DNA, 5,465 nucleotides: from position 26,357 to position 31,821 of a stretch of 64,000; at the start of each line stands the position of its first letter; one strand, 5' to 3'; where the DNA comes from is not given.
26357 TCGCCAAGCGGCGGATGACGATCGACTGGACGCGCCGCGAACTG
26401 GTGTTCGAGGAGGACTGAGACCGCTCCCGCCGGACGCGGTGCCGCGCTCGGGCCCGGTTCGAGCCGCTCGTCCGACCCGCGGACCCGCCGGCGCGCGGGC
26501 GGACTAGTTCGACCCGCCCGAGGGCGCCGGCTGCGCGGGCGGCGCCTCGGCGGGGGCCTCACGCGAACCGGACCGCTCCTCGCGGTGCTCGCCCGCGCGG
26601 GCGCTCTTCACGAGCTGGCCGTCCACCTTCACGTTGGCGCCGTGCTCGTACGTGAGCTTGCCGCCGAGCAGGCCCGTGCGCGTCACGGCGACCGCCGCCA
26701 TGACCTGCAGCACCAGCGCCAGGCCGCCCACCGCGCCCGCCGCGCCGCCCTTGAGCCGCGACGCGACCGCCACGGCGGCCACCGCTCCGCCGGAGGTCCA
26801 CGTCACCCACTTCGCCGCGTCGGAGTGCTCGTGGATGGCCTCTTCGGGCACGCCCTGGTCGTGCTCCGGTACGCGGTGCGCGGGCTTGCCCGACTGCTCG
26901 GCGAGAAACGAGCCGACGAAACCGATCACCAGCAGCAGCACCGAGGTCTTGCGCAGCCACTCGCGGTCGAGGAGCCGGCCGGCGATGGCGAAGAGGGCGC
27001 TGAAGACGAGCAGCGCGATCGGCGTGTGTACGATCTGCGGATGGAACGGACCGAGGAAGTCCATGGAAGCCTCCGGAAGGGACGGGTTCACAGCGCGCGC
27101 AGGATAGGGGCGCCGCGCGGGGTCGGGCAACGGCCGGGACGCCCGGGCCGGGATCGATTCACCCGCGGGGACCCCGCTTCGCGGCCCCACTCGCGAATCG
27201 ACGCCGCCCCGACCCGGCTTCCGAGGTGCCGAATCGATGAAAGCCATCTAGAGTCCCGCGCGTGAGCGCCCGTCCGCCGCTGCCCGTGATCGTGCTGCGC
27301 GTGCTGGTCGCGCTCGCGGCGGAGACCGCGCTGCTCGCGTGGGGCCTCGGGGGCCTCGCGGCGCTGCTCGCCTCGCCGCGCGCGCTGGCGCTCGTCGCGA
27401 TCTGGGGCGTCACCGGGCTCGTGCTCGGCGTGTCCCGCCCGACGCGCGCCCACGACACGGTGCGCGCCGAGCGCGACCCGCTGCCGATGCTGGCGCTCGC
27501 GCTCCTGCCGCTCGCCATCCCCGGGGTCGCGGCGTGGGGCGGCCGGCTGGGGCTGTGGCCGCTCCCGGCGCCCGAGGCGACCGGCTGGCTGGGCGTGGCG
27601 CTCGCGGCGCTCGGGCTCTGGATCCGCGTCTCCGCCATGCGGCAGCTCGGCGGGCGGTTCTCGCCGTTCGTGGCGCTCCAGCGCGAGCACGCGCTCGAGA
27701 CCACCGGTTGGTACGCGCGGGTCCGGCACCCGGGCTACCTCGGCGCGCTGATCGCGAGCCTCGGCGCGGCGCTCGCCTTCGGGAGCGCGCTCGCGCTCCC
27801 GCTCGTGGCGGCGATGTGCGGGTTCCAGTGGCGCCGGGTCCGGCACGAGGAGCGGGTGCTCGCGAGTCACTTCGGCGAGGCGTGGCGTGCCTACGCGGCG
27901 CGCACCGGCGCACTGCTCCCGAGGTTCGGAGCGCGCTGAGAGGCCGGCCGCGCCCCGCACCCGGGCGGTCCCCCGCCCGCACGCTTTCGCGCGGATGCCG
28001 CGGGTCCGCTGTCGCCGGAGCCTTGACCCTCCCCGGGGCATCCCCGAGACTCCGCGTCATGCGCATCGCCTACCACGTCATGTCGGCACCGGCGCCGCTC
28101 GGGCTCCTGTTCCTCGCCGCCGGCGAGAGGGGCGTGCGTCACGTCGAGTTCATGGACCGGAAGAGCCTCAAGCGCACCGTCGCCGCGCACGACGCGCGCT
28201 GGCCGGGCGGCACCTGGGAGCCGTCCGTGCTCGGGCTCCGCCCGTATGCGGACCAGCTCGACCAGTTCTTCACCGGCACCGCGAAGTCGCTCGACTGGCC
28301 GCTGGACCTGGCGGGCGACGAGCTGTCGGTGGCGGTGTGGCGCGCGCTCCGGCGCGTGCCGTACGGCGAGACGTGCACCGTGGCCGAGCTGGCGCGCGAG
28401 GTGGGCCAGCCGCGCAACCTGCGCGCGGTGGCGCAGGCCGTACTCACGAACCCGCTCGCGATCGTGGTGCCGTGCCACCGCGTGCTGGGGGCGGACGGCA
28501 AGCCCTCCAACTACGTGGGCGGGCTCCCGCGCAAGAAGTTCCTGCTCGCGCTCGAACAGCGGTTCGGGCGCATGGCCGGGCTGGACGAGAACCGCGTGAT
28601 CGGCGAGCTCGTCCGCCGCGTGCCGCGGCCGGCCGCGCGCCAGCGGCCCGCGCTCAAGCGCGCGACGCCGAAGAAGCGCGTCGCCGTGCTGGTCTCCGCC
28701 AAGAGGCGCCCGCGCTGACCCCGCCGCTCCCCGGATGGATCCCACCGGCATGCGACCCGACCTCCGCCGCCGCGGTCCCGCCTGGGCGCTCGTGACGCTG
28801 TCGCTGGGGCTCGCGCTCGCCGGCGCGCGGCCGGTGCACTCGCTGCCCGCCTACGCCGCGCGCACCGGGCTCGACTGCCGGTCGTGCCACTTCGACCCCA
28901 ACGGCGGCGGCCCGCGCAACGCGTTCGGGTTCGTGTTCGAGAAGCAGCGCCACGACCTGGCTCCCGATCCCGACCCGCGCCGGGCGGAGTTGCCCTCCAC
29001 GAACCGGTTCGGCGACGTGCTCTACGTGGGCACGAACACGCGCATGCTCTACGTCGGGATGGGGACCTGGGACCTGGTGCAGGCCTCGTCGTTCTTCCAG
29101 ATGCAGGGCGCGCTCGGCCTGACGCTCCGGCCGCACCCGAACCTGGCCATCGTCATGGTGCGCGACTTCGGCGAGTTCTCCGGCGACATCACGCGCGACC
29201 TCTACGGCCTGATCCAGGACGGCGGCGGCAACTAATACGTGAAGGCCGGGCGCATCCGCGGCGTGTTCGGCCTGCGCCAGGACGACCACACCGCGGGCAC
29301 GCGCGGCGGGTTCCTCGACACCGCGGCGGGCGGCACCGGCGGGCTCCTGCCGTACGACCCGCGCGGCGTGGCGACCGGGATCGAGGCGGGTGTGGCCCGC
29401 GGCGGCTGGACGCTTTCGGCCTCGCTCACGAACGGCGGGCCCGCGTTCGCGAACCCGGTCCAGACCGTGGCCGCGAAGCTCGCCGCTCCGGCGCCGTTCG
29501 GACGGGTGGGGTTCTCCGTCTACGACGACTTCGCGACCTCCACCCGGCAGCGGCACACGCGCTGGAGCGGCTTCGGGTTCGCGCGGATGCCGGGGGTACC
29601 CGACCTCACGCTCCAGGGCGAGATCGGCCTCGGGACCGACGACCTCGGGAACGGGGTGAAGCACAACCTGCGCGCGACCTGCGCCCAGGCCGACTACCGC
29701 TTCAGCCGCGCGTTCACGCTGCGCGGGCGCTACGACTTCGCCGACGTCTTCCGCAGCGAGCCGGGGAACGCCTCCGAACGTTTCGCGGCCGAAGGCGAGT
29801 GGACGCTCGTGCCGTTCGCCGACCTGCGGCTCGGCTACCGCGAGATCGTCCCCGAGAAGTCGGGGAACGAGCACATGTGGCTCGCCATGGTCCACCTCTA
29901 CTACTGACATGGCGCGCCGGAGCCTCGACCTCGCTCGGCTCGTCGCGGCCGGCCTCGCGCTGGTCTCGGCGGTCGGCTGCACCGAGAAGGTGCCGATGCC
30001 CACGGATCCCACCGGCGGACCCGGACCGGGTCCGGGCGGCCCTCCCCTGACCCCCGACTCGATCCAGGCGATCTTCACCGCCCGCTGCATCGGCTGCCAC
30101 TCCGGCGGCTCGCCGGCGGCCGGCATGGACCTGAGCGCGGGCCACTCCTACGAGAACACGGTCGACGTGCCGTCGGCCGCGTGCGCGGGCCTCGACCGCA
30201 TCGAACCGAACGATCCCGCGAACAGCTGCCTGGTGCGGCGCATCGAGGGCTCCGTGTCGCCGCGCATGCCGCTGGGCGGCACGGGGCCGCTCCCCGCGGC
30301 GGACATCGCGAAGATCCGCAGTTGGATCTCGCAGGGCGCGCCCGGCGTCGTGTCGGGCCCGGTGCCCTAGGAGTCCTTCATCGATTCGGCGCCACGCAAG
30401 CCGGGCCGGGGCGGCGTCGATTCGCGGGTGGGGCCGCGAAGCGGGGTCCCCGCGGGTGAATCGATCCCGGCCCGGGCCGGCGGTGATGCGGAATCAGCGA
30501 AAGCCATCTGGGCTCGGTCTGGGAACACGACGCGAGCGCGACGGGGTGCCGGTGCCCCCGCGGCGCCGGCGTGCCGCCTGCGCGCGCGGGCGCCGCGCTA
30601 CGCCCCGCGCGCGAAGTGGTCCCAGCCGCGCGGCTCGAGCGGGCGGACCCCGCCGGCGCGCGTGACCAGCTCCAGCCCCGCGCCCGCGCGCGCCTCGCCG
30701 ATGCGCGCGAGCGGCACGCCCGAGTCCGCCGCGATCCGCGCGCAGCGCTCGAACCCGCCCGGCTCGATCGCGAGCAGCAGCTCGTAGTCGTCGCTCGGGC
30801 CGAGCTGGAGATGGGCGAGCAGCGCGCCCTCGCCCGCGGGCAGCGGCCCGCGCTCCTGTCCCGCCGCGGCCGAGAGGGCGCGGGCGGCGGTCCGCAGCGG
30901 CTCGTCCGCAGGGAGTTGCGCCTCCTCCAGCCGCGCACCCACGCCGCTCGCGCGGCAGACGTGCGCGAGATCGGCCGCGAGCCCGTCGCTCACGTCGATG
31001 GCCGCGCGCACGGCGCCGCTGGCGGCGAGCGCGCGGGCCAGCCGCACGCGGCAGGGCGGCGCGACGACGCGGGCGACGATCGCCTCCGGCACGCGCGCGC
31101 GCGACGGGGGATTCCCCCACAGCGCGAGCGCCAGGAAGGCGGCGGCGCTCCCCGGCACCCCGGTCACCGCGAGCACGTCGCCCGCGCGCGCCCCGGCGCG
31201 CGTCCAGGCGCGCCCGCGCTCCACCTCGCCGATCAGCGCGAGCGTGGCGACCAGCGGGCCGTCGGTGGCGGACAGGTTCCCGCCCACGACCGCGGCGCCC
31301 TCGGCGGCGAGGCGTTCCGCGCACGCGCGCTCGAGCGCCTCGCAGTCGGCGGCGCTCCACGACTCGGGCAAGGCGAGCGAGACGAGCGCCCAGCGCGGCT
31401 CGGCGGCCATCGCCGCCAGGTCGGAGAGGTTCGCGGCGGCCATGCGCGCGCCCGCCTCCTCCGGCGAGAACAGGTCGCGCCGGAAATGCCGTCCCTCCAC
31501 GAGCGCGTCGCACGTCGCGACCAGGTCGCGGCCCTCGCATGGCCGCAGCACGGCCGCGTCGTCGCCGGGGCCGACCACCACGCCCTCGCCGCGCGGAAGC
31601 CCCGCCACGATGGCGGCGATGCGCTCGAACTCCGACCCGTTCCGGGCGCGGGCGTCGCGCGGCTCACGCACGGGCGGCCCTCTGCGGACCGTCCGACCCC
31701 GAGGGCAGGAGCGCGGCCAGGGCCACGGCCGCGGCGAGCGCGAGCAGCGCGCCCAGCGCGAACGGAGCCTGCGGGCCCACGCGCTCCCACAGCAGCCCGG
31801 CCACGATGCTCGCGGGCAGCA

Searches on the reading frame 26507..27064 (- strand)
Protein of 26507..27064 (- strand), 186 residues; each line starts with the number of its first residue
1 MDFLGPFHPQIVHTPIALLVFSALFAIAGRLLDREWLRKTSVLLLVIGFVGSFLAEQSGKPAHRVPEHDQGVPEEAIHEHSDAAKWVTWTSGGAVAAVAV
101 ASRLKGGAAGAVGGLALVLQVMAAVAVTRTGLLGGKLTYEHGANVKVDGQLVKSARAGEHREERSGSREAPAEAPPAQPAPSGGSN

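Call 15: search_protein_families(library=pfam, proteins=[window:26507-27064:-], max_evalue=0.01)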
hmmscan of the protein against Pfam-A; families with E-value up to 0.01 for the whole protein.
window:26507-27064:- (186 aa): 1 family
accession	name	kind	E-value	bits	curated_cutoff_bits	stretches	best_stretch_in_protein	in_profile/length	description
PF09990.14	DUF2231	-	2.8e-14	53.8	26.4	1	6-145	3-137/139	Predicted membrane protein (DUF2231)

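Call 61: search_protein_families(library=ncbifam, proteins=[window:26507-27064:-], max_evalue=0.1)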
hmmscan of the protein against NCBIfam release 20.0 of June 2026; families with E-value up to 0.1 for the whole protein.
window:26507-27064:- (186 aa): 0 families

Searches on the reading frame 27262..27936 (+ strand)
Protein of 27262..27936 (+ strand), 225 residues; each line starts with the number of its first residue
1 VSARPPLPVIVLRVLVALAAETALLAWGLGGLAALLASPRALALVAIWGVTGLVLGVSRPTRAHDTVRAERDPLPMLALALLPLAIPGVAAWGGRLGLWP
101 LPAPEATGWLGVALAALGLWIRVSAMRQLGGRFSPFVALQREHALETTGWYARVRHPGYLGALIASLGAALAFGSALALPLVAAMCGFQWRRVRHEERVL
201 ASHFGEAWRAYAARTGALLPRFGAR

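Call 15: search_protein_families(library=pfam, proteins=[window:27262-27936:+], max_evalue=0.01)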
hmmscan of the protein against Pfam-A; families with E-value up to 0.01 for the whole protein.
window:27262-27936:+ (225 aa): 3 families
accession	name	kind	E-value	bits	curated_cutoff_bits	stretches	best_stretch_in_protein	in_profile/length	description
PF04191.18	PEMT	-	2.4e-13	50.8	25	1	109-206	4-104/105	Phospholipid methyltransferase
PF04140.19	ICMT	-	1.1e-12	48.6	24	1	113-201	3-94/95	Isoprenylcysteine carboxyl methyltransferase (ICMT) family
PF01222.22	ERG4_ERG24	-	0.00021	20.6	27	1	141-212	347-420/432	Ergosterol biosynthesis ERG4/ERG24 family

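Call 61: search_protein_families(library=ncbifam, proteins=[window:27262-27936:+], max_evalue=0.1)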
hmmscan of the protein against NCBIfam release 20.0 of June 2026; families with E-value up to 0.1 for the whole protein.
window:27262-27936:+ (225 aa): 3 families
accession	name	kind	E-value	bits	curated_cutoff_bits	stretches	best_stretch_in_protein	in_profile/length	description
NF040696.1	isopcys_mtase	equivalog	1.4e-20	73.9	160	1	62-221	29-189/190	protein-S-isoprenylcysteine O-methyltransferase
TIGR04571.1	LmtA_Leptospira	exception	3.6e-07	30.2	325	1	144-222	87-166/252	lipid A Kdo2 1-phosphate O-methyltransferase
NF045656.1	MeththiolMtaseMddA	equivalog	0.00042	19.7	270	1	141-220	161-238/238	methanethiol S-methyltransferase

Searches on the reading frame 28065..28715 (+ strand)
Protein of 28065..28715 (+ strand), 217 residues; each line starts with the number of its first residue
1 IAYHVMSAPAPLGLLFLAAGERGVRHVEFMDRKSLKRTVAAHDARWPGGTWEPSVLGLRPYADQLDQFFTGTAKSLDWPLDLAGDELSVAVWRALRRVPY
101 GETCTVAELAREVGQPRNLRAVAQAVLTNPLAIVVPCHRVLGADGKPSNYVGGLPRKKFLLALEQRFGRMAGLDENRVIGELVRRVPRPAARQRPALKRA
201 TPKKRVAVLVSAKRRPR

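Call 15: search_protein_families(library=pfam, proteins=[window:28065-28715:+], max_evalue=0.01)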
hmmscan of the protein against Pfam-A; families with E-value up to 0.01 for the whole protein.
window:28065-28715:+ (217 aa): 2 families
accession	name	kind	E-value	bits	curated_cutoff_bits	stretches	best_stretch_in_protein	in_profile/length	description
PF01035.26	DNA_binding_1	-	5.7e-28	97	27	1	89-165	4-80/81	6-O-methylguanine DNA methyltransferase, DNA binding domain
PF02870.21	Methyltransf_1N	-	0.00018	22.4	21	1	9-82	7-71/71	6-O-methylguanine DNA methyltransferase, ribonuclease-like domain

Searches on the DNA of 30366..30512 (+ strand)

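Call 44: build_rna_model(alignment_id=A5, structure=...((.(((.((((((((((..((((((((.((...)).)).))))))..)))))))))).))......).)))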
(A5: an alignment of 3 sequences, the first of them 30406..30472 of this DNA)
Model R1 built from alignment A5 (3 sequences, 73 columns); structure: as given.
model positions 67; base pairs 25; branch points 0; effective number of sequences 1.53; information 0.838 bits per position. Calibrated on 0.2 Mb of random sequence (short: E-values are rough).
structure used (alignment columns):
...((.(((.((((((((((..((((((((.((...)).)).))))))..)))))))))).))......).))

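Call 45: search_with_rna_model(model_id=R1, sources=[window, L009, L011, L012, L013, L014, L015, L016, L017, L018, L019, L020, L021, L022, L023, L024, L025, L026, L027, L028, L029, L030, L031, L032, L033, L034, L035, L036, L037, L038, L039, L040, L041, L042, L043, L044, L045, L046, L047, L048, L049, L050, L051, L052, L053, L054, L064, L065, L066, L069, L070, L075, L076, L078, L080, L081, L082, L089, L090, L091], max_evalue=10, show_alignments=6)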
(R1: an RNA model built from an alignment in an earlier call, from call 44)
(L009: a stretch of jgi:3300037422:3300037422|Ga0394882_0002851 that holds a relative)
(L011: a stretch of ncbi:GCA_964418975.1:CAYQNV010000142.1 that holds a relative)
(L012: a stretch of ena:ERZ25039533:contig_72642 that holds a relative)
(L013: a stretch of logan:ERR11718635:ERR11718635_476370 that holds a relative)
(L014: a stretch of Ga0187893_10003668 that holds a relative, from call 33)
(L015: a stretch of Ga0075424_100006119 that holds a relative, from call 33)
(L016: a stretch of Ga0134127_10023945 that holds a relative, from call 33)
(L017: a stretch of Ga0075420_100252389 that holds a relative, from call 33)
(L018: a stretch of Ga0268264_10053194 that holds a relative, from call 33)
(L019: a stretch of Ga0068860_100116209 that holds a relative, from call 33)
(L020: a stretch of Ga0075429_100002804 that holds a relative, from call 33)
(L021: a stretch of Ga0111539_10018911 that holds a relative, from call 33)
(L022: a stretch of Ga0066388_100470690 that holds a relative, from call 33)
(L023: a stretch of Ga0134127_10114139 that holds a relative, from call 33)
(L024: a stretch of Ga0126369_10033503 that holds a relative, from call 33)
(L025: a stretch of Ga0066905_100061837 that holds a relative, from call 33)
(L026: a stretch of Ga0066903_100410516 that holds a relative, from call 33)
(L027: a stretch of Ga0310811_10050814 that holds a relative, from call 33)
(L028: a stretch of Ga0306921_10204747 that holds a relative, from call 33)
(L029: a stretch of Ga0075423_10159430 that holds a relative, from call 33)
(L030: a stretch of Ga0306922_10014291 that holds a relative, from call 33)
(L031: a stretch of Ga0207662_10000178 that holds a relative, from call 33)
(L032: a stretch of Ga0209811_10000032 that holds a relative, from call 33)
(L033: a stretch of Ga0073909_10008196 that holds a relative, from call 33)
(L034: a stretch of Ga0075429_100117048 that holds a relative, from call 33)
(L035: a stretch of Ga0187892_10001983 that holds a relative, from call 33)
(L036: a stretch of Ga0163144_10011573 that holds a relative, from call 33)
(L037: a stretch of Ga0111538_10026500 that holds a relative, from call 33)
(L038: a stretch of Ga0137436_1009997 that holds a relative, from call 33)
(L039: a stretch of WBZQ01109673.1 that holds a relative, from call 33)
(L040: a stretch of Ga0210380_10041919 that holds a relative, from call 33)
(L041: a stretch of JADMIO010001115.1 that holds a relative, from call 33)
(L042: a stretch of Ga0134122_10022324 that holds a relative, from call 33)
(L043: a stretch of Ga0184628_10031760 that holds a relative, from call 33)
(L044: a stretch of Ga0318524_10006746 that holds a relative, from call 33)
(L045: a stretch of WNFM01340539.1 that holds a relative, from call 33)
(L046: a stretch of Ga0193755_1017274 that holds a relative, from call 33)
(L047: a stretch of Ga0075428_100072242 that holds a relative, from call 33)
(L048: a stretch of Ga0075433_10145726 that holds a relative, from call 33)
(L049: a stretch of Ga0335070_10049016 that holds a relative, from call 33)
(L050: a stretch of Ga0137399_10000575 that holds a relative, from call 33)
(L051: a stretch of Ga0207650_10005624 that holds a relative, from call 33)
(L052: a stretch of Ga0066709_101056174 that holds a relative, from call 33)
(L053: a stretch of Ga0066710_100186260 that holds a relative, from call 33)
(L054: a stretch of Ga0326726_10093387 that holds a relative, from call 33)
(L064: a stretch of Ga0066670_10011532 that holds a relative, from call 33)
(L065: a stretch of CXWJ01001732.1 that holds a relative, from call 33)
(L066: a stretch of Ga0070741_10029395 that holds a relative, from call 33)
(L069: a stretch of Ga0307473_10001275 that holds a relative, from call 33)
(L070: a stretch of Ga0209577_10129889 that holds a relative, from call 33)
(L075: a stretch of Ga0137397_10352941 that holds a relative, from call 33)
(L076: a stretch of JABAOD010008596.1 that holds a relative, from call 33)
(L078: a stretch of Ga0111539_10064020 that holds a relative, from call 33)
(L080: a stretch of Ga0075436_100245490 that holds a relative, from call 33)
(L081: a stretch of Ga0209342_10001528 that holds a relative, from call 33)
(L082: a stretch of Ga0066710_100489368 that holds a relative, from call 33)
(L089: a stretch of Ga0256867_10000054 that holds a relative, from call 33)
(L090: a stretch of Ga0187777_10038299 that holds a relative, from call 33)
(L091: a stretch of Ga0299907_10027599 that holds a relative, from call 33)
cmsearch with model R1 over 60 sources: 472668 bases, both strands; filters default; matches with E-value up to 10: 10.
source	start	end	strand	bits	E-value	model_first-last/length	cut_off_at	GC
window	27146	27212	-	94.1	1.9e-18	1-67/67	no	0.76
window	30406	30472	+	90.4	1.4e-17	1-67/67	no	0.79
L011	17899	17965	-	80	3.7e-15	1-67/67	no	0.63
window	27143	27209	+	30.8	0.00089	1-67/67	no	0.78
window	30409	30475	-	28.4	0.0033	1-67/67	no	0.79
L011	17896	17962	+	27.7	0.0047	1-67/67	no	0.64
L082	1570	1626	-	20.6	0.21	1-67/67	no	0.67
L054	34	101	-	15.4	3.4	1-67/67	no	0.78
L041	17699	17783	-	15.1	3.9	1-67/67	no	0.76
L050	7584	7634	-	14.4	5.7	1-67/67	no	0.75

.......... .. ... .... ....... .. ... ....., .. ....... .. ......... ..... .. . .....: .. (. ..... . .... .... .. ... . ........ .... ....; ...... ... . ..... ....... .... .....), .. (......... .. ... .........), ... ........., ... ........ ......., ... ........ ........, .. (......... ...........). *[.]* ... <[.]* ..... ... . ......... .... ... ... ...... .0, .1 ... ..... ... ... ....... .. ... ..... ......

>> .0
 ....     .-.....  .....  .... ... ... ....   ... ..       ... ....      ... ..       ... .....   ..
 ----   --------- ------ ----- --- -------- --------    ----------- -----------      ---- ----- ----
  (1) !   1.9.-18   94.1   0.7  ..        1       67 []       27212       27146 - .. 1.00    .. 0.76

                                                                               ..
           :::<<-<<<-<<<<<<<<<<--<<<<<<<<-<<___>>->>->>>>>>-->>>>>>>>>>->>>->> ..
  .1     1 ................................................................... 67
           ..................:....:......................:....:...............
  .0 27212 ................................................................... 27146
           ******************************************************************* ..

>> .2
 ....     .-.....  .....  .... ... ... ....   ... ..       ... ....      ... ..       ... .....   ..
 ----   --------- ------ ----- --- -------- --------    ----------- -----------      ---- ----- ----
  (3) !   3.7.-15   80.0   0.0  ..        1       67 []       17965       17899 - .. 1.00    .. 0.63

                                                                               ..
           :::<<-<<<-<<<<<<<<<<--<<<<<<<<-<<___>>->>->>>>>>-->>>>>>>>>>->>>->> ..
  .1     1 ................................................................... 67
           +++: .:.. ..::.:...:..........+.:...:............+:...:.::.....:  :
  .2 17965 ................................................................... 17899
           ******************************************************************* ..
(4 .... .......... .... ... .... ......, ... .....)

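Call 56: search_dna_similar(query=window:30366-30512:+, collection=plasmids, mode=distant, max_evalue=0.01, max_rows=15)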
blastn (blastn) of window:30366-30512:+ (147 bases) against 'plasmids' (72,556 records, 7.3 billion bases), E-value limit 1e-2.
No match.

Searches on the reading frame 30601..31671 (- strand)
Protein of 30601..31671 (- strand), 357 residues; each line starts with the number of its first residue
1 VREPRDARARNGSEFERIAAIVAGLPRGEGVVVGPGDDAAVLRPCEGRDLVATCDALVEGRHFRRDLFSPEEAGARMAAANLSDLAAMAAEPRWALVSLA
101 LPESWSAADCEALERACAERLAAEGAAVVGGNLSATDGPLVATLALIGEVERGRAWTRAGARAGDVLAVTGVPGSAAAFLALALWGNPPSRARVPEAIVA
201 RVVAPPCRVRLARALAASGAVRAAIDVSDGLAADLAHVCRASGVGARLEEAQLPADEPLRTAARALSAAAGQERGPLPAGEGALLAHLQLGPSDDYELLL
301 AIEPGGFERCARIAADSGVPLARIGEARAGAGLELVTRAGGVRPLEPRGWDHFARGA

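Call 15: search_protein_families(library=pfam, proteins=[window:30601-31671:-], max_evalue=0.01)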
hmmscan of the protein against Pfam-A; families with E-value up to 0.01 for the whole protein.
window:30601-31671:- (357 aa): 2 families
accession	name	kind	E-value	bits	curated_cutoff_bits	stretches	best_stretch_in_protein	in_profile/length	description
PF00586.29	AIRS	-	8.3e-22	78.2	24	1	36-150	1-112/112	AIR synthase related protein, N-terminal domain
PF02769.27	AIRS_C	-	9.1e-12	45.8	23.1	1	162-335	1-153/156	AIR synthase related protein, C-terminal domain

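Call 33: find_related_loci(query=window:30601-31671:-, collection=metagenome_contigs, flank=10000)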
Query window:30601-31671:- (357 aa) in metagenome_contigs; peptide patterns used: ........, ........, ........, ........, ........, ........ (x = any residue, [..] = any of these).
600 stretches matched a pattern (row limit reached: there are more); 145 encode a relative of the query (tblastn E <= 1e-3); the best 80 are kept; 80 distinct loci.
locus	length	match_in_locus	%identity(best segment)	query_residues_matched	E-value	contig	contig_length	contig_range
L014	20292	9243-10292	84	1-353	1e-156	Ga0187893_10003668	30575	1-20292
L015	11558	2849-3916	72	1-353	4e-143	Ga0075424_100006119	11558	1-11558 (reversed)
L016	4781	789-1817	71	11-353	2e-143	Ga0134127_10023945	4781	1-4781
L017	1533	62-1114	74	3-353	2e-150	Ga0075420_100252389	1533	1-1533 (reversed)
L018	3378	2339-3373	70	12-356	2e-143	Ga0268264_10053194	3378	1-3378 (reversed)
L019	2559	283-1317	70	12-356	5e-146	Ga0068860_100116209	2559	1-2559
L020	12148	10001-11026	72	13-354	5e-138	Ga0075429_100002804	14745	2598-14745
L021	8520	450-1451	70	12-353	2e-132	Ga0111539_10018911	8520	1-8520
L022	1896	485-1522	71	12-357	1e-141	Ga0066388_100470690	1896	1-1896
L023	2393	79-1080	70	12-353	2e-139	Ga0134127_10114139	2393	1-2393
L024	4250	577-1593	65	12-353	6e-132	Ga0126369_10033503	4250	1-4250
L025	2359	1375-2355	76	1-335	2e-135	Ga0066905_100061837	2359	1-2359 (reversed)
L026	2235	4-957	71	36-353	3e-134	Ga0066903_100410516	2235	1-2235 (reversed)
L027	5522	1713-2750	67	4-354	4e-127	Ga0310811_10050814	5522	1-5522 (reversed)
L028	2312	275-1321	64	4-355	3e-133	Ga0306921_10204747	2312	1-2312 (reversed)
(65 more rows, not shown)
